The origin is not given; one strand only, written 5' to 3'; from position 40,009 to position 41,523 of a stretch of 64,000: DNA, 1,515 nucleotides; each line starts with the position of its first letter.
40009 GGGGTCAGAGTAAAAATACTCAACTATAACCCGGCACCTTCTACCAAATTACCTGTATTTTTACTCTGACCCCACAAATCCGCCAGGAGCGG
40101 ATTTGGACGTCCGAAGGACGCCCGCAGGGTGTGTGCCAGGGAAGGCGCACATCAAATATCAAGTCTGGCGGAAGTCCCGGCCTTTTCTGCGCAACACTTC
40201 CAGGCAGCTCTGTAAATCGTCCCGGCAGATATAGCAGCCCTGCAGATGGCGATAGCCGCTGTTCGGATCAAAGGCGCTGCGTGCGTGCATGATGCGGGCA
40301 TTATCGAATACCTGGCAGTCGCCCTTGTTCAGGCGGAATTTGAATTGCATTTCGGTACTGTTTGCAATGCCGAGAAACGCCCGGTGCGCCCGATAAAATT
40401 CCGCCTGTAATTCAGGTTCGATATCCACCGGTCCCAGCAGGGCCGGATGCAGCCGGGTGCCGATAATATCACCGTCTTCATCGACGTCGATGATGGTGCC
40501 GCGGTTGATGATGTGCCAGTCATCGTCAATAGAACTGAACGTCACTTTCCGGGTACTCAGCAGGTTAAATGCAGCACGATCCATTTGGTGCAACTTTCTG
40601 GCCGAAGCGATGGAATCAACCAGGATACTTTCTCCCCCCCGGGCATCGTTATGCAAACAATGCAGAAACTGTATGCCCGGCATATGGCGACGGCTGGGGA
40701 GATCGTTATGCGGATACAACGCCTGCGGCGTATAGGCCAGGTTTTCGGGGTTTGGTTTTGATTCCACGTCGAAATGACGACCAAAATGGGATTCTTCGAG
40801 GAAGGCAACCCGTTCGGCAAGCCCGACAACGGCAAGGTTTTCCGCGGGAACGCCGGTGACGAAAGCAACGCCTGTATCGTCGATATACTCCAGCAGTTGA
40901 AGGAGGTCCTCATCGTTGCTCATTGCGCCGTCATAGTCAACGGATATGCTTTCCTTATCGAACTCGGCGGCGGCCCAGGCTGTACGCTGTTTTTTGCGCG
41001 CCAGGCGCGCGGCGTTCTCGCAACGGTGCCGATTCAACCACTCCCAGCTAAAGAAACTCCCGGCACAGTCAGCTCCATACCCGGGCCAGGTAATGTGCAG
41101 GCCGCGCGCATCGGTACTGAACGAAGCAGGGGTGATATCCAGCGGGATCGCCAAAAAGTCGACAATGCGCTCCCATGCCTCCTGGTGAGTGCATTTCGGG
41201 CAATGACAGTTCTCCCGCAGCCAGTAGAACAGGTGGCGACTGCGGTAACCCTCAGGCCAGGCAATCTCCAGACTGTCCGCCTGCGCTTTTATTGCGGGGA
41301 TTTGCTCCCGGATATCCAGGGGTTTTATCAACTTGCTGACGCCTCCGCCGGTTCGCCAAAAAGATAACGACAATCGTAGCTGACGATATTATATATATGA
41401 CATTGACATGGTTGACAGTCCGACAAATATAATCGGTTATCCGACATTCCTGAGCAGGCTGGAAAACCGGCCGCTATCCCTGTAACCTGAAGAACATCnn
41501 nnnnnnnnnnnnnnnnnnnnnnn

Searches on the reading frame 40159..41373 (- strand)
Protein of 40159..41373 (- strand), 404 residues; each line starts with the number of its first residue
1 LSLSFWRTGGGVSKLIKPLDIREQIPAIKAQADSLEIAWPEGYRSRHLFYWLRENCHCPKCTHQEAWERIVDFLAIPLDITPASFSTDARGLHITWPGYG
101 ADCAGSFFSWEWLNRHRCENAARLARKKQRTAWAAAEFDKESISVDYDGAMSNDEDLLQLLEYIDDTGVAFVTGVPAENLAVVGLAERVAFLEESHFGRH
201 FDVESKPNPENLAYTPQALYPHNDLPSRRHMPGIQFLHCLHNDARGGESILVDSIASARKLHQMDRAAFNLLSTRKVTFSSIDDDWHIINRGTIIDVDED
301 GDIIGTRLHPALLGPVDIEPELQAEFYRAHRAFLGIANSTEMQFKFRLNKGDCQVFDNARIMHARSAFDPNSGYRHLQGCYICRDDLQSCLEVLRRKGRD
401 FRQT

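Call 10: search_protein_families(library=pfam, proteins=[window:40159-41373:-], max_evalue=0.01)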
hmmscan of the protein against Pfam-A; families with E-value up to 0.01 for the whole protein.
window:40159-41373:- (404 aa): 2 families
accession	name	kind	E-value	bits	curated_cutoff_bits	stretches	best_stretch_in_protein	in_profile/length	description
PF02668.22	TauD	-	5.1e-39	135.2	27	1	138-381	9-267/267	Taurine catabolism dioxygenase TauD, TfdA family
PF06155.17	GBBH-like_N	-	5e-11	43.6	22.8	1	29-113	4-84/85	Gamma-butyrobetaine hydroxylase-like, N-terminal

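Call 26: find_homologous_proteins(query=window:40162-41331:-, max_evalue=1e-40)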
Query seq(390 aa) (390 aa): 544 proteins with E <= 1e-40 among 4759 candidates; the best 120 are listed.
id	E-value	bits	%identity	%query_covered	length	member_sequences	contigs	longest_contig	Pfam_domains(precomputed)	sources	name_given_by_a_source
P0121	3.9e-247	838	90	100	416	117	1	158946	PF02668.23,PF06155.18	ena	-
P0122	4.2e-240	814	88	100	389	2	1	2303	PF02668.23,PF06155.18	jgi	jgi:gamma-butyrobetaine dioxygenase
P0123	5.5e-230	781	84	100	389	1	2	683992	PF02668.23,PF06155.18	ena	-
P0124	2.1e-229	779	84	100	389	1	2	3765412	PF02668.23,PF06155.18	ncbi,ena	-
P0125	2.0e-222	756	81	100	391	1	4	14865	PF02668.23,PF06155.18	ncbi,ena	-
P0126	5.9e-215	732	78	100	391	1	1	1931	PF02668.23,PF06155.18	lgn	-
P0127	2.0e-214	730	79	98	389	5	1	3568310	PF02668.23,PF06155.18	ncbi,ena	-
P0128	8.3e-214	728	78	100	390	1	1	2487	PF02668.23,PF06155.18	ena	-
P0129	1.7e-211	720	77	100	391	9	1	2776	PF02668.23,PF06155.18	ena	-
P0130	1.1e-207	708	76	100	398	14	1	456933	PF02668.23,PF06155.18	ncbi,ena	-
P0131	1.2e-206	704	75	99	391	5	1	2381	PF02668.23,PF06155.18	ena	-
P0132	9.0e-206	701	77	97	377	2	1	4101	PF02668.23,PF06155.18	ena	-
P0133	1.3e-205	701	76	100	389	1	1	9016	PF02668.23,PF06155.18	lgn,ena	-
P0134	4.2e-204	696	75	98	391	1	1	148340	PF02668.23,PF06155.18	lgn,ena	-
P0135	5.7e-204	695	75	99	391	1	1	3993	PF02668.23,PF06155.18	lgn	-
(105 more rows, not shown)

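Call 27: find_encoding_contigs(protein=P0124, flank=10000, max_places=2)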
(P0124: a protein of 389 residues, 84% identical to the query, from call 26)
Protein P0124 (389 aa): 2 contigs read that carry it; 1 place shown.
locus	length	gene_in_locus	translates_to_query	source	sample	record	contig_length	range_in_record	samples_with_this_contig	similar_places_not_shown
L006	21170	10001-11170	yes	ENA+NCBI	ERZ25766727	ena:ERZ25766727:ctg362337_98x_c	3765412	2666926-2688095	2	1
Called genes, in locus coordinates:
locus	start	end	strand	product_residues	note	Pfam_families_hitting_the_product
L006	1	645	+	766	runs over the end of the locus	PF07715:Plug, PF00593:TonB_dep_Rec_b-barrel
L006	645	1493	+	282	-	PF01774:UreD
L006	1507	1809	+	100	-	PF00547:Urease_gamma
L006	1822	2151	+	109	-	PF00699:Urease_beta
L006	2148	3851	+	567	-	PF00449:Urease_alpha, PF01979:Amidohydro_1, PF07969:Amidohydro_3 (faint)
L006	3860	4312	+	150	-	PF02814:UreE_N (weak), PF05194:UreE_C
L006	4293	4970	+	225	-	PF01730:UreF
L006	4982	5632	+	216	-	PF02492:cobW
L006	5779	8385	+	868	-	PF07715:Plug, PF00593:TonB_dep_Rec_b-barrel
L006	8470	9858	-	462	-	PF00860:Xan_ur_permease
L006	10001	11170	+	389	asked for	PF06155:GBBH-like_N, PF02668:TauD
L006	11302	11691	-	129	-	-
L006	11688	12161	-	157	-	PF24738:DUF7689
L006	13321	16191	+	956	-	PF07715:Plug, PF00593:TonB_dep_Rec_b-barrel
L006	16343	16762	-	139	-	-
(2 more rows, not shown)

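Call 28: find_encoding_contigs(protein=P0121, flank=10000, max_places=3)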
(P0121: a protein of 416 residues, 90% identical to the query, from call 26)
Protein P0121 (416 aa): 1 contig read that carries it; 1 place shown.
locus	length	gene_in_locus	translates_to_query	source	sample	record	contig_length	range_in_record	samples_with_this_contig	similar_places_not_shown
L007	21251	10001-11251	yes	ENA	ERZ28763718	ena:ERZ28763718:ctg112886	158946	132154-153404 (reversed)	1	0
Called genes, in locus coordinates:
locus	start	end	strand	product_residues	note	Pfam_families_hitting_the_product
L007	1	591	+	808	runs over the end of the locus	PF01266:DAO, PF16350:FAO_M, PF01571:GCV_T, PF08669:GCV_T_C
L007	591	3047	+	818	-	PF00890:FAD_binding_2 (weak), PF01266:DAO, PF01946:Thi4 (faint), PF07992:Pyr_redox_2 (faint), PF16350:FAO_M, PF01571:GCV_T, PF08669:GCV_T_C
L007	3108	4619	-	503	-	PF06253:MTTB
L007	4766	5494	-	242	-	PF02607:B12-binding_2, PF02310:B12-binding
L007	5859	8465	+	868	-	PF07715:Plug, PF00593:TonB_dep_Rec_b-barrel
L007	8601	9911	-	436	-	PF00860:Xan_ur_permease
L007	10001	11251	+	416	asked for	PF06155:GBBH-like_N, PF02668:TauD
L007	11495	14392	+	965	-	PF07715:Plug, PF00593:TonB_dep_Rec_b-barrel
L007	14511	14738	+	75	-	PF07798:CCDC90-like (weak)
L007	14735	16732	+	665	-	PF07719:TPR_2 (faint), PF12895:ANAPC3 (faint), PF13176:TPR_7 (faint), PF13181:TPR_8 (faint), PF13414:TPR_11 (faint), PF13428:TPR_14 (faint), PF00685:Sulfotransfer_1 (weak), PF13469:Sulfotransfer_3, +10 more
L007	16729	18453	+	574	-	PF13176:TPR_7 (faint), PF13424:TPR_12 (faint), PF13414:TPR_11, PF13432:TPR_16, PF00515:TPR_1 (weak), PF07719:TPR_2 (weak), PF00685:Sulfotransfer_1, PF13469:Sulfotransfer_3, +6 more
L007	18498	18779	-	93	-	PF16220:DUF4880 (weak)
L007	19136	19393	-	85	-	-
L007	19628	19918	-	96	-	PF02604:PhdYeFM_antitox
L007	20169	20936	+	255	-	PF01381:HTH_3, PF13560:HTH_31 (weak), PF13274:SocA_Panacea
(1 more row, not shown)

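Call 40: find_encoding_contigs(protein=P0123, flank=10000, max_places=2)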
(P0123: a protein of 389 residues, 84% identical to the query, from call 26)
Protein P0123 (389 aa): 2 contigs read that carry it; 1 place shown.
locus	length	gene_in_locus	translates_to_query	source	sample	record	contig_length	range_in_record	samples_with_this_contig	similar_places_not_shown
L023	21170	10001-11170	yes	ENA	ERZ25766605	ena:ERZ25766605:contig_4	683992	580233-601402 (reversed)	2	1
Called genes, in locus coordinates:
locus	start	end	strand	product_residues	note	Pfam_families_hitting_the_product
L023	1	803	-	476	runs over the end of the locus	PF00860:Xan_ur_permease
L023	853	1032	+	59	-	-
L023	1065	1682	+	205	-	PF19865:DUF6338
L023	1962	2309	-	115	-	-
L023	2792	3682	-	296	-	PF08843:AbiEii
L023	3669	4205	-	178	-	-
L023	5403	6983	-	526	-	PF16655:PhoD_N, PF09423:PhoD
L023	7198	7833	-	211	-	PF01695:IstB_IS21, PF00308:Bac_DnaA (weak), PF20720:nSTAND3 (weak), PF00004:AAA (weak)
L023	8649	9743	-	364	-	PF13384:HTH_23, PF13518:HTH_28, PF13551:HTH_29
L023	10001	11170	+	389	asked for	PF06155:GBBH-like_N, PF02668:TauD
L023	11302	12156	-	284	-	PF24738:DUF7689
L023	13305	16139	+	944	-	PF07715:Plug, PF00593:TonB_dep_Rec_b-barrel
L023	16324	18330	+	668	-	PF07719:TPR_2 (faint), PF12569:NatA_aux_su (faint), PF12895:ANAPC3 (faint), PF13176:TPR_7 (faint), PF13181:TPR_8 (faint), PF14559:TPR_19 (weak), PF00685:Sulfotransfer_1, PF13469:Sulfotransfer_3, +7 more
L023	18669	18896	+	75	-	PF07798:CCDC90-like (weak)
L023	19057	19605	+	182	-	-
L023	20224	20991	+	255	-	PF01381:HTH_3, PF12844:HTH_19 (weak), PF13560:HTH_31 (weak), PF13274:SocA_Panacea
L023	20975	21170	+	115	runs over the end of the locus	-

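Call 41: find_encoding_contigs(protein=P0127, flank=10000, max_places=2)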
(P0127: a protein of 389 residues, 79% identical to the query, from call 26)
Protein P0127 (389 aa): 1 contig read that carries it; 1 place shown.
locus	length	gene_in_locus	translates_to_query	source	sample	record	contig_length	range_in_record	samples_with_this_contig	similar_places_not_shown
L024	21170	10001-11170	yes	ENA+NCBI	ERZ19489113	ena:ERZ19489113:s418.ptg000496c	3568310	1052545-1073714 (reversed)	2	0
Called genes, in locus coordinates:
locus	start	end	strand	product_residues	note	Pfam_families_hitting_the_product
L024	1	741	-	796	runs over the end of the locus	PF03176:MMPL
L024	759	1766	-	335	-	PF02012:BNR (faint), PF14870:PSII_BNR, PF15902:Sortilin-Vps10 (weak)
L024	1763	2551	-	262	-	PF01557:FAA_hydrolase (weak)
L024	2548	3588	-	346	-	PF00682:HMGL-like, PF07836:DmpG_comm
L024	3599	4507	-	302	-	PF01118:Semialdhyde_dh (weak), PF09290:AcetDehyd-dimer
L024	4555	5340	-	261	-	PF01557:FAA_hydrolase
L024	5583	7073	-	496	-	PF00171:Aldedh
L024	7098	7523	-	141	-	PF03928:HbpS-like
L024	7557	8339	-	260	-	PF02798:GST_N, PF13409:GST_N_2, PF13417:GST_N_3, PF00043:GST_C, PF13410:GST_C_2 (weak)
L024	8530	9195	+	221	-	PF00392:GntR, PF07729:FCD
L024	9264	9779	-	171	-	-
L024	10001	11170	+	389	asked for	PF06155:GBBH-like_N, PF02668:TauD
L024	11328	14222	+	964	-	PF07715:Plug, PF00593:TonB_dep_Rec_b-barrel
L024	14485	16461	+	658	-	PF07719:TPR_2 (faint), PF12895:ANAPC3 (faint), PF13176:TPR_7 (faint), PF13371:TPR_9 (faint), PF13432:TPR_16, PF14559:TPR_19, PF00685:Sulfotransfer_1, PF13469:Sulfotransfer_3, +10 more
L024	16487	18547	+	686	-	PF00515:TPR_1 (weak), PF13432:TPR_16, PF13414:TPR_11, PF13432:TPR_16, PF00515:TPR_1, PF07719:TPR_2, PF00685:Sulfotransfer_1, PF13469:Sulfotransfer_3, +8 more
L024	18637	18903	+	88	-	PF01381:HTH_3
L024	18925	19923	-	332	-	PF05118:Asp_Arg_Hydrox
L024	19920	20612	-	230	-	PF03567:Sulfotransfer_2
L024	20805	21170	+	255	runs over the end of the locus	PF00596:Aldolase_II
